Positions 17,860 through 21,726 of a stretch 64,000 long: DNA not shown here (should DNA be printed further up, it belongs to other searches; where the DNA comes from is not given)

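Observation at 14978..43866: PUL-like glycan-degradation locus anchored by a CarboxypepD_reg TonB-dependent receptor in a non-Bacteroidetes genome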

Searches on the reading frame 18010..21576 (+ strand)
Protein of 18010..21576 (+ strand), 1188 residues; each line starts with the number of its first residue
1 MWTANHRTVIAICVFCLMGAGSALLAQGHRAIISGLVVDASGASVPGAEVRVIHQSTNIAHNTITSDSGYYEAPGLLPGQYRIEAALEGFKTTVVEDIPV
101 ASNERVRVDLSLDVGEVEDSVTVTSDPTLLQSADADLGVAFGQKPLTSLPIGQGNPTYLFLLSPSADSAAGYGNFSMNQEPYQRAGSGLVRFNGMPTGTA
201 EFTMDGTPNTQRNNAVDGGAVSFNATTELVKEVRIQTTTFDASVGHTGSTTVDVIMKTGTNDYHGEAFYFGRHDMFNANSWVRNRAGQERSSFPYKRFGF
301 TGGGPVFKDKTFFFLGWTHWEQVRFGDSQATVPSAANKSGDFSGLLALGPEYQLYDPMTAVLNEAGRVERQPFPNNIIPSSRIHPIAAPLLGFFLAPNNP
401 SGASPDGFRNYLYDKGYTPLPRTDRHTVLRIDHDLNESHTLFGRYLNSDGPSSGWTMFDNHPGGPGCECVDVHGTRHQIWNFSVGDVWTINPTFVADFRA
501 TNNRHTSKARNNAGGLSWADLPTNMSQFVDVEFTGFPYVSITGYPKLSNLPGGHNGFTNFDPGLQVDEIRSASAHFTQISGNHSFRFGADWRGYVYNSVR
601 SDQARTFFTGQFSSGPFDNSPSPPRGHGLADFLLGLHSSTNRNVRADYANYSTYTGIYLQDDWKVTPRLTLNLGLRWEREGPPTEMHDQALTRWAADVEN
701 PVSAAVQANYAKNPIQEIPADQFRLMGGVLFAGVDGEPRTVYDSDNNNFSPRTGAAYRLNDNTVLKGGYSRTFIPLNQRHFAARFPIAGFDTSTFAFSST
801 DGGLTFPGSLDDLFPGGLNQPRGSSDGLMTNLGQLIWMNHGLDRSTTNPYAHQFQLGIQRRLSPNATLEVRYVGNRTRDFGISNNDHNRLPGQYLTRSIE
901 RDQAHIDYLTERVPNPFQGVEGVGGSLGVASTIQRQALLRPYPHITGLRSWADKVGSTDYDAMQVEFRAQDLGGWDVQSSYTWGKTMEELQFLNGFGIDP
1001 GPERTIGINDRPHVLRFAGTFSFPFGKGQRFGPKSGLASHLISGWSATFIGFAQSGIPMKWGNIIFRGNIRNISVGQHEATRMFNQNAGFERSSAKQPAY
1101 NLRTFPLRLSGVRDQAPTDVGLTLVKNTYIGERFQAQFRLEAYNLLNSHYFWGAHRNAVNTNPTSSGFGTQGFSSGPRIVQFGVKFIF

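Call 3: search_protein_families(library=pfam, proteins=[window:18010-21576:+], max_evalue=0.01)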
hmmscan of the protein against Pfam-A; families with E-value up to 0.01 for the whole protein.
window:18010-21576:+ (1188 aa): 5 families
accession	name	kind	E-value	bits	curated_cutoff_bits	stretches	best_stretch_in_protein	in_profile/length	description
PF25183.1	OMP_b-brl_4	-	7.5e-155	518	30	1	255-1181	1-838/838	Outer membrane beta barrel domain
PF13620.12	CarboxypepD_reg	-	1.5e-19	70.6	32.3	1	33-112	2-81/82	Carboxypeptidase regulatory-like domain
PF13715.12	CarbopepD_reg_2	-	7.9e-05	23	32.2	1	33-111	1-75/88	CarboxypepD_reg-like domain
PF17210.9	SdrD_B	-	0.00014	22.5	29.7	1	39-94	18-74/112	SdrD B-like domain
PF00593.30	TonB_dep_Rec_b-barrel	-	0.0012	19.2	27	1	481-983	70-347/436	TonB dependent receptor-like, beta-barrel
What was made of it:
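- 18010..21576 (+): Oar-subclass TonB-dependent-transporter-like outer-membrane protein, 1188 aa: signal peptide, CarboxypepD_reg N-terminal extension, large barrel. OMP_b-brl_4 518 bits, CarboxypepD_reg 70.6 bits, TonB_dep_Rec_b-barrel only 19 bits (call 3).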

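Call 30: find_related_loci(query=window:18010-21576:+, collection=genome_contigs, flank=10000)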
Query window:18010-21576:+ (1188 aa) in genome_contigs; peptide patterns used: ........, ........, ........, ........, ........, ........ (x = any residue, [..] = any of these).
78 stretches matched a pattern; 59 encode a relative of the query (tblastn E <= 1e-3); 57 distinct loci.
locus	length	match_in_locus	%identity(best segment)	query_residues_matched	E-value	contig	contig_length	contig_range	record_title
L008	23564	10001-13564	98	1-1188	0e+0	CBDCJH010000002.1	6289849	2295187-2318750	MAG: Acidobacteriota bacterium isolate c5bec7bd-8743-43d4-8d4a-7f4ec31ca422 genome assembly, contig: contig_2, whole gen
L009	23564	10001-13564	96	1-1188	0e+0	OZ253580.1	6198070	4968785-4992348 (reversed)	MAG: Acidobacteriota bacterium isolate 47452053-f15d-47d9-810f-b45a5afbde1b genome assembly, chromosome: 1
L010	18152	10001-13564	94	1-1188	0e+0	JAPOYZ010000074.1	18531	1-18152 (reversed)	MAG: Candidatus Aminicenantes bacterium isolate COS4_bin_49 NODE_2515_length_18531_cov_6.16026, whole genome shotgun seq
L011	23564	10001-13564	95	1-1188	0e+0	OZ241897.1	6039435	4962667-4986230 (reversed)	MAG: Acidobacteriota bacterium isolate 7b4b86e9-9a4d-44db-aaa0-056d26db6e00 genome assembly, chromosome: 1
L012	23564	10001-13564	98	1-1188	0e+0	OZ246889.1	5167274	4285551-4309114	MAG: Acidobacteriota bacterium isolate ff652510-edf4-4ec4-9be5-423faa167112 genome assembly, chromosome: 1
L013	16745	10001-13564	99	1-1188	0e+0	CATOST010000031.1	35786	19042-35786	MAG: uncultured Acidobacteriota bacterium isolate 29631d16-d1f7-496d-a963-fe4325465614 genome assembly, contig: contig_3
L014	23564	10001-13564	81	1-1188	0e+0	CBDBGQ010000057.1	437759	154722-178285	MAG: Acidobacteriota bacterium isolate 99973d5e-58a3-476f-9567-b4c4ba873066 genome assembly, contig: contig_57, whole ge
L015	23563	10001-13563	93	1-1188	0e+0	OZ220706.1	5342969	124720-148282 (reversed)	MAG: Acidobacteriota bacterium isolate 3e01828c-349b-4d98-9675-17abf9a03cac genome assembly, chromosome: 1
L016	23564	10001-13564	81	1-1188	0e+0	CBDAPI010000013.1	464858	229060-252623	MAG: Acidobacteriota bacterium isolate f35b9e99-e4d3-4cb6-9eee-81227bac6fb5 genome assembly, contig: contig_13, whole ge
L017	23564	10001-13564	93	1-1188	0e+0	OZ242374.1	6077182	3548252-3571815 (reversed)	MAG: Acidobacteriota bacterium isolate c92be0c8-fdd0-4eb5-bb74-4645c7abf429 genome assembly, chromosome: 1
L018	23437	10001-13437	32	7-1188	2e-127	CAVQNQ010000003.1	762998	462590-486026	MAG: Terriglobia bacterium isolate MFD01231.bin.1.11 genome assembly, contig: contig_13990, whole genome shotgun sequenc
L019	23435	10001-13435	28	1-1188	3e-101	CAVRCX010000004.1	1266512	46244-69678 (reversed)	MAG: Terriglobia bacterium isolate MFD04780.bin.1.217 genome assembly, contig: contig_153, whole genome shotgun sequence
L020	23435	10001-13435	28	1-1188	7e-101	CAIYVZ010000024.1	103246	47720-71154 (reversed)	MAG: uncultured Acidobacteriia bacterium isolate Kiruna2_bin-3869 genome assembly, contig: bin-3869:024/212, whole genom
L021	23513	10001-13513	27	1-1186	7e-101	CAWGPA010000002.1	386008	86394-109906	MAG: uncultured Acidobacteriaceae bacterium isolate MFD04540.bin.1.73 genome assembly, contig: contig_12124, whole genom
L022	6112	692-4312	27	7-1188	2e-88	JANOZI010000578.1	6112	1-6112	MAG: Acidobacteriota bacterium isolate VAR_79_metabat_490 VAR_79_k141_5195339, whole genome shotgun sequence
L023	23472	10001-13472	29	7-1188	5e-97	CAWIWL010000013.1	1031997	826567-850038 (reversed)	MAG: uncultured Acidobacteriota bacterium isolate MFD04850.bin.1.225 genome assembly, contig: contig_2971, whole genome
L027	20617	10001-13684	26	10-1188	3e-71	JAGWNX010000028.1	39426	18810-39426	MAG: Acidobacteriota bacterium isolate REEB242 contig-150_1521, whole genome shotgun sequence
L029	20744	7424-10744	27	25-1188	1e-86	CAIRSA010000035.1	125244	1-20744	MAG: uncultured Acidobacteriia bacterium isolate Umea1_bin-0121 genome assembly, contig: bin-0121:035/588, whole genome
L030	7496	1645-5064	25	9-1188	6e-63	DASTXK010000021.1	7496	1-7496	MAG TPA_asm: Acidobacteriaceae bacterium isolate SMAG_U2412 k141_1497493, whole genome shotgun sequence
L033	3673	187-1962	29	576-1188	7e-48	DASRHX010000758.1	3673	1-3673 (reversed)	MAG TPA_asm: Bryobacteraceae bacterium isolate SMAG_U10095 k141_2780083, whole genome shotgun sequence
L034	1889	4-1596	29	630-1188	4e-48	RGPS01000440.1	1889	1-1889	MAG: Terriglobia bacterium isolate WB8_3_068 contig_100_439, whole genome shotgun sequence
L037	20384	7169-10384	26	9-1188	3e-67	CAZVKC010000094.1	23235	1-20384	MAG TPA_asm: uncultured Solibacteraceae bacterium isolate SRP262948_co1_157 genome assembly, contig: NODE_2029_length_23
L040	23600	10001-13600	24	7-1188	2e-57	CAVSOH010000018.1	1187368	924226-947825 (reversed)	MAG: uncultured Acidobacteriaceae bacterium isolate MFD01633.bin.1.176 genome assembly, contig: contig_259, whole genome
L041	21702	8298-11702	27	11-1188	2e-23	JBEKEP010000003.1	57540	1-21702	MAG: Terracidiphilus sp. isolate SPRUCE 209 SPRUCE_209_3, whole genome shotgun sequence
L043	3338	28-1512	25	657-1188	2e-17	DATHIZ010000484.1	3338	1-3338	MAG TPA_asm: Bryobacteraceae bacterium isolate SMAG_U12539 k141_646572, whole genome shotgun sequence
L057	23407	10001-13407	27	11-1188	4e-24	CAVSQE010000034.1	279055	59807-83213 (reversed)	MAG: uncultured Acidobacteriota bacterium isolate MFD03044.bin.1.135 genome assembly, contig: contig_50792, whole genome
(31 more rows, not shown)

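Call 36: search_protein_families(library=pfam, proteins=[L014:1291-3744:+, L014:3806-4681:+, L014:4686-6203:+, L014:6422-7894:-, L014:8135-9481:+, L014:13808-16522:+, L014:16642-17406:+, L014:17643-18488:+, L014:18579-19508:-, L014:19594-20718:-], max_evalue=0.001)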
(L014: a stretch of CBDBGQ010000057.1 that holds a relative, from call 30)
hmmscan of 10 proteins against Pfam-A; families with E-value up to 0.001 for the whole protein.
L014:1291-3744:+ (817 aa): 6 families
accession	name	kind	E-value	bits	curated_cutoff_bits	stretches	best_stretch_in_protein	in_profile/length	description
PF01738.24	DLH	-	3.1e-14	53.5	21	1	192-308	26-125/217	Dienelactone hydrolase family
PF00756.26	Esterase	-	1.7e-06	28.5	22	0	561-680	12-130/251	Putative esterase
PF02129.25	Peptidase_S15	-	4.5e-06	27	23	0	261-306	76-122/262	X-Pro dipeptidyl-peptidase (S15 family)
PF00326.27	Peptidase_S9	-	2.2e-05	24.5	22.6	0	607-681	10-80/213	Prolyl oligopeptidase family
PF05448.18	AXE1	-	0.00016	21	21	0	648-687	159-198/321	Acetyl xylan esterase (AXE1)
PF00561.26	Abhydrolase_1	-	0.00032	20.9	25.8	0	574-682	1-86/245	alpha/beta hydrolase fold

L014:3806-4681:+ (291 aa): 1 family
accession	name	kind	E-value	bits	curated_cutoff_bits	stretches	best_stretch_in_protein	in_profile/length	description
PF06439.18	3keto-disac_hyd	-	1.5e-25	90.8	26.8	1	42-285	2-187/187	3-keto-disaccharide hydrolase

L014:4686-6203:+ (505 aa): 1 family
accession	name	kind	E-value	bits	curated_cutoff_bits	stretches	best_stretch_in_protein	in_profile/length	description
PF04734.18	Ceramidase_alk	-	3.9e-18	65.8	32.1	1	53-306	2-255/509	Neutral/alkaline non-lysosomal ceramidase, N-terminal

L014:6422-7894:- (490 aa): 1 family
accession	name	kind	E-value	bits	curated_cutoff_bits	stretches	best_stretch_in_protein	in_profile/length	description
PF00474.23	SSF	-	4.1e-22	79.1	22.8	1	35-431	1-406/406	Sodium:solute symporter family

L014:8135-9481:+ (448 aa): 1 family
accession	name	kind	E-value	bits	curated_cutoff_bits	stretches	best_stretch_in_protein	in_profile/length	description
PF00202.27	Aminotran_3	-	1.1e-64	219.1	30.5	1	30-406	6-375/403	Aminotransferase class-III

L014:13808-16522:+ (904 aa): 1 family
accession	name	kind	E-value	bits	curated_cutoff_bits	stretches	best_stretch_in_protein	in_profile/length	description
PF13320.12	GH123_cat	-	9.6e-11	42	23.1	1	615-842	125-324/324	Glycoside hydrolase 123, catalytic domain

L014:16642-17406:+ (254 aa): 5 families
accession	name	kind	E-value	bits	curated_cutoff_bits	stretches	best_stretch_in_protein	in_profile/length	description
PF13561.12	adh_short_C2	-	1.2e-62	212.1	27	1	12-247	1-235/236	Enoyl-(Acyl carrier protein) reductase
PF00106.31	adh_short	-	5.8e-52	176.4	26.6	1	6-200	1-193/195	short chain dehydrogenase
PF08659.16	KR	-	1.3e-11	45.2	22.6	1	9-172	4-165/180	KR domain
PF01370.27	Epimerase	-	1.8e-06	28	20.9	1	8-172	1-158/240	NAD dependent epimerase/dehydratase family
PF23441.1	SDR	-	3.9e-05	23.6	27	1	97-247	105-255/258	SDR-like rossmann domain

L014:17643-18488:+ (281 aa): 0 families

L014:18579-19508:- (309 aa): 1 family
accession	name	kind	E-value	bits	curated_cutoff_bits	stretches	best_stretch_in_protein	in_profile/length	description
PF00701.28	DHDPS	-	7e-45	153.4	22.1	1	7-296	2-287/289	Dihydrodipicolinate synthetase family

L014:19594-20718:- (374 aa): 1 family
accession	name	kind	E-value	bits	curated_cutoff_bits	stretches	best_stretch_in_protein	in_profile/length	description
PF02585.22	PIG-L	-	8.2e-22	78.5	28.2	1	116-253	1-127/129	GlcNAc-PI de-N-acetylase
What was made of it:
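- On CUT locus / TBDT-linked CAZyme cluster: The sister locus L014 has a GH123_cat hit of 42 bits against a cut-off of 23 (call 36).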

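Call 38: search_protein_families(library=pfam, proteins=[L016:428-2854:+, L016:2876-3775:+, L016:5470-6942:-, L016:13697-16414:+, L016:16450-17949:-, L016:20905-22131:-], max_evalue=1)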
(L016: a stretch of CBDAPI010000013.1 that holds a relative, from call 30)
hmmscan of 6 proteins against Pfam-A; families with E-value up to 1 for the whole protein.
L016:428-2854:+ (808 aa): 12 families
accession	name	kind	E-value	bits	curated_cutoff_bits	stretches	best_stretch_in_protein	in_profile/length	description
PF01738.24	DLH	-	9.5e-15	55.2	21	2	180-300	23-126/217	Dienelactone hydrolase family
PF00756.26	Esterase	-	1.5e-07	31.9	22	2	552-671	12-130/251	Putative esterase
PF02129.25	Peptidase_S15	-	5.7e-07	29.9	23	2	252-296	76-121/262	X-Pro dipeptidyl-peptidase (S15 family)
PF05448.18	AXE1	-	3.1e-05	23.4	21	1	639-680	159-200/321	Acetyl xylan esterase (AXE1)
PF00326.27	Peptidase_S9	-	4.6e-05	23.5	22.6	1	598-673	10-81/213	Prolyl oligopeptidase family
PF00561.26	Abhydrolase_1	-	5.8e-05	23.3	25.8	1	565-686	1-99/245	alpha/beta hydrolase fold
PF08840.17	BAAT_C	-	0.002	18.6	20.9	1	644-674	10-40/210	BAAT / Acyl-CoA thioester hydrolase C terminal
PF22244.2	GCE_fung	-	0.0022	18.3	27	0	252-299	86-133/231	Glucuronyl esterase, fungi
PF03403.19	PAF-AH_p_II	-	0.054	12.5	20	0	557-608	93-133/372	Platelet-activating factor acetylhydrolase, isoform II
PF07859.19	Abhydrolase_3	-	0.086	13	25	0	252-289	48-89/210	alpha/beta hydrolase fold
PF11130.14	TraC_F_IV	-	0.22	11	28.1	1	428-477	54-103/375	TraC protein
PF11187.14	Mbeg1-like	-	0.31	10.9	21.1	1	252-291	64-104/224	Mbeg1-like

L016:2876-3775:+ (299 aa): 1 family
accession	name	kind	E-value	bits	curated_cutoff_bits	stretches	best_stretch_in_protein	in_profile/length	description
PF06439.18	3keto-disac_hyd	-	1.5e-25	90.8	26.8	1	50-293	2-187/187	3-keto-disaccharide hydrolase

L016:5470-6942:- (490 aa): 2 families
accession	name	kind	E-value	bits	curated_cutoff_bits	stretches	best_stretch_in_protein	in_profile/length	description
PF00474.23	SSF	-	2.9e-25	89.4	22.8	1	35-431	1-406/406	Sodium:solute symporter family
PF10726.14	DUF2518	-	0.003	17.6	25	1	370-404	22-56/145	Protein of function (DUF2518)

L016:13697-16414:+ (905 aa): 2 families
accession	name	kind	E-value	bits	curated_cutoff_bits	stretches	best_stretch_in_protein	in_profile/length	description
PF13320.12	GH123_cat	-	4.1e-11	43.2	23.1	1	616-843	125-324/324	Glycoside hydrolase 123, catalytic domain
PF22680.2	Glyco_hydro_123_N_2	-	0.17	12.2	27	1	397-421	117-141/142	Glycoside hydrolase 123 N-terminal domain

L016:16450-17949:- (499 aa): 2 families
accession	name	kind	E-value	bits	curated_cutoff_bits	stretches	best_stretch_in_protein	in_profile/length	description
PF00474.23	SSF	-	1.2e-48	166.4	22.8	1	36-438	1-406/406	Sodium:solute symporter family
PF12650.12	DUF3784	-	0.18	12.5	28.1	1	364-406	36-78/94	Domain of unknown function (DUF3784)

L016:20905-22131:- (408 aa): 2 families
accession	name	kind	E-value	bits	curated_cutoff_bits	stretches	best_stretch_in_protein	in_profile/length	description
PF00872.24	Transposase_mut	-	1.4e-105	353.7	21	1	21-376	22-377/379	Transposase, Mutator family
PF10551.15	MULE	-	8e-05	23.4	27.6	1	178-258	14-99/99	MULE transposase domain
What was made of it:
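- On CUT locus / TBDT-linked CAZyme cluster: The sister loci carry SSF symporters (calls 36, 38).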

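Call 40: search_solved_structures(query=window:18010-21576:+, max_evalue=1)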
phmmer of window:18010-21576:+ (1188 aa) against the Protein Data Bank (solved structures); distinct sequences matched with E-value up to 1: 1.
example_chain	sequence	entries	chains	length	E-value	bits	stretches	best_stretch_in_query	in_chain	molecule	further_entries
3mn8_A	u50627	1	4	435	0.11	13.3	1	24-116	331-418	LP15968p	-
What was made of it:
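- On TonB-dependent transporter, Oar subclass: No relative by sequence in the PDB (call 40).
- Tried and rejected: The PDB sequence search also found nothing (call 40).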

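Call 65: search_protein_families(library=ncbifam, proteins=[window:18010-21576:+], max_evalue=0.01)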
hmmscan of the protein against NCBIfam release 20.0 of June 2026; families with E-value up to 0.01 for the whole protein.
window:18010-21576:+ (1188 aa): 1 family
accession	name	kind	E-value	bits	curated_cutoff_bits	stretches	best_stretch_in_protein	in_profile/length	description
NF049945.1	TonB_dep_FCYXU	equivalog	0.00032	19.4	825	1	643-679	371-407/697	TonB-dependent receptor, FCYXU motif-type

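Call 88: search_protein_families(library=pfam, proteins=[L014:17643-18488:+], max_evalue=0.001)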
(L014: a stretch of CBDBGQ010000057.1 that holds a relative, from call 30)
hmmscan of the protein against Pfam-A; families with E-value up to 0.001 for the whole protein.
L014:17643-18488:+ (281 aa): 0 families
